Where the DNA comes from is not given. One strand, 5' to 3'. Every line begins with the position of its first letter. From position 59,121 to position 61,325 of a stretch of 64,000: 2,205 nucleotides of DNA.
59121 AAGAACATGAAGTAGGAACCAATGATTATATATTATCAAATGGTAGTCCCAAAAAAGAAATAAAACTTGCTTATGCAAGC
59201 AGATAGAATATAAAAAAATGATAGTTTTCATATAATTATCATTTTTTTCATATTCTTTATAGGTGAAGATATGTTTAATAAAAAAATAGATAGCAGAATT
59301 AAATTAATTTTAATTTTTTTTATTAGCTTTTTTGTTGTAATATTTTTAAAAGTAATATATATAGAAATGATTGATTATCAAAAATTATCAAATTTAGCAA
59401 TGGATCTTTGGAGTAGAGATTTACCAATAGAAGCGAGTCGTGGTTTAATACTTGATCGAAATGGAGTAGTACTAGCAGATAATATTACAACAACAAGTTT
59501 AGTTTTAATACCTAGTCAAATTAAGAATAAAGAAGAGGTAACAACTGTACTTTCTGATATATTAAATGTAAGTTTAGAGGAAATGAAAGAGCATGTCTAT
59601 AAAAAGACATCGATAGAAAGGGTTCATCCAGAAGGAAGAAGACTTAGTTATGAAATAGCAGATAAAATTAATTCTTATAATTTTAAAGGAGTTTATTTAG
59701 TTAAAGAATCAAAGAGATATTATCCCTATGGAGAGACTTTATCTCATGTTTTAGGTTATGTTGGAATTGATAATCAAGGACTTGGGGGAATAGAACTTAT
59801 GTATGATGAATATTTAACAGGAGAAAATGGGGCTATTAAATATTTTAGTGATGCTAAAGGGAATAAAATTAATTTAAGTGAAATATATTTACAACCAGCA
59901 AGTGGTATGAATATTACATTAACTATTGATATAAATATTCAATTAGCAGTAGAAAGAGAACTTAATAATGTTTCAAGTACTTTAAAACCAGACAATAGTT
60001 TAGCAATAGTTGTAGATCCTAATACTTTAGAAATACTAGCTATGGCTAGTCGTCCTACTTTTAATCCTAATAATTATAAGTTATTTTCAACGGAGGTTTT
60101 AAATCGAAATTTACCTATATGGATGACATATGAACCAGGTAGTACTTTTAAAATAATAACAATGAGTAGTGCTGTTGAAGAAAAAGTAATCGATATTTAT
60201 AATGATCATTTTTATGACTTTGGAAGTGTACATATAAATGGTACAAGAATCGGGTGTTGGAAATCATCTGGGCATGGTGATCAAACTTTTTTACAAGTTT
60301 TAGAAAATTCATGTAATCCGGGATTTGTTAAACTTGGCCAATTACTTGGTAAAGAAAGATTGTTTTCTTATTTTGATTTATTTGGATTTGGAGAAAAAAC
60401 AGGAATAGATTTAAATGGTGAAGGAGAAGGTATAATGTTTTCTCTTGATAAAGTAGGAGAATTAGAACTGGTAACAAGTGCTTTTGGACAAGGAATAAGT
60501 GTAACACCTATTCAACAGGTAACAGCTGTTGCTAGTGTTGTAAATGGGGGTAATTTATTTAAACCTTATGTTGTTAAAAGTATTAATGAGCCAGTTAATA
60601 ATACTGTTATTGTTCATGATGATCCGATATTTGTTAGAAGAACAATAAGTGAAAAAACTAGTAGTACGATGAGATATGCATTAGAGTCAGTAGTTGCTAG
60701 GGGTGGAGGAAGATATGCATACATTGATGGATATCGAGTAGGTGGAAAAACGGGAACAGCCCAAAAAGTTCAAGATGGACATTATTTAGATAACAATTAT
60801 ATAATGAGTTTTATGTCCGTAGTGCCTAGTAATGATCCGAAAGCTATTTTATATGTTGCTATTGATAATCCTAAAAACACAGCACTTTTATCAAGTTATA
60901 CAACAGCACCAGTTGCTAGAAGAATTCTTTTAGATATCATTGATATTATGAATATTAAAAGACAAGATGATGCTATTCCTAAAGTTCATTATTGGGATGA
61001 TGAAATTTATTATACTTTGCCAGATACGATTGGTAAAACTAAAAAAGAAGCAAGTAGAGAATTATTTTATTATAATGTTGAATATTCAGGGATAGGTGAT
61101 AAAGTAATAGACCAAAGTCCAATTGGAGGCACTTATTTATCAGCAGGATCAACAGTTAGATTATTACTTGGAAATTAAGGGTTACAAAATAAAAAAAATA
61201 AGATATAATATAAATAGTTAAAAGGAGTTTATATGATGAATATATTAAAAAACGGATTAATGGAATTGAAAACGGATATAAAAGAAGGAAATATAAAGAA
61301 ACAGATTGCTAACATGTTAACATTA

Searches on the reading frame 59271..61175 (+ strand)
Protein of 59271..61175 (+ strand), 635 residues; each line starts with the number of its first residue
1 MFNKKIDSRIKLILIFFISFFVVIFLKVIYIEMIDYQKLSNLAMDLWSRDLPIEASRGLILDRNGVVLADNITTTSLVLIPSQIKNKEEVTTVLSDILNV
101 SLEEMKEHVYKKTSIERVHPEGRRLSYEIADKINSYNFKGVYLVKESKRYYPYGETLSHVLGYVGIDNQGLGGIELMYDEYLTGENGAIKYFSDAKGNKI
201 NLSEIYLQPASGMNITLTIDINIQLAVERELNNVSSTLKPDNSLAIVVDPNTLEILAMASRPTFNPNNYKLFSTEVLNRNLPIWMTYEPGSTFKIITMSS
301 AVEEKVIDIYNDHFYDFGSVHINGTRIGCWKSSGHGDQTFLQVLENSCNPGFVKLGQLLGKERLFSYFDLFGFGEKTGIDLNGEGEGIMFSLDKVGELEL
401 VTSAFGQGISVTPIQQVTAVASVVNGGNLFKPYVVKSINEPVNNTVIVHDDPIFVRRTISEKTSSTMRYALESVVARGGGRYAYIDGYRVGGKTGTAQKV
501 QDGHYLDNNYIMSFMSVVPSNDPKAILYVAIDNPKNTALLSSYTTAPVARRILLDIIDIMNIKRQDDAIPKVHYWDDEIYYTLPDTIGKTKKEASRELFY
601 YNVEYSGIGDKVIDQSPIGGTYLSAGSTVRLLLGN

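Call 84: search_protein_families(library=pfam, proteins=[window:59271-61175:+], max_evalue=0.00001)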
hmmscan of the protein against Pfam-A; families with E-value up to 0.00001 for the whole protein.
window:59271-61175:+ (635 aa): 3 families
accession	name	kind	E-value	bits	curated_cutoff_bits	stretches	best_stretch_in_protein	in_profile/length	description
PF00905.27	Transpeptidase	-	1.2e-72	245.1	22.1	1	245-553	3-298/299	Penicillin binding protein transpeptidase domain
PF03717.20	PBP_dimer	-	6.1e-26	92.4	24.4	1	53-201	2-177/180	Penicillin-binding Protein dimerisation domain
PF03793.24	PASTA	-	1.9e-07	31.4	23.2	1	581-634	1-63/64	PASTA domain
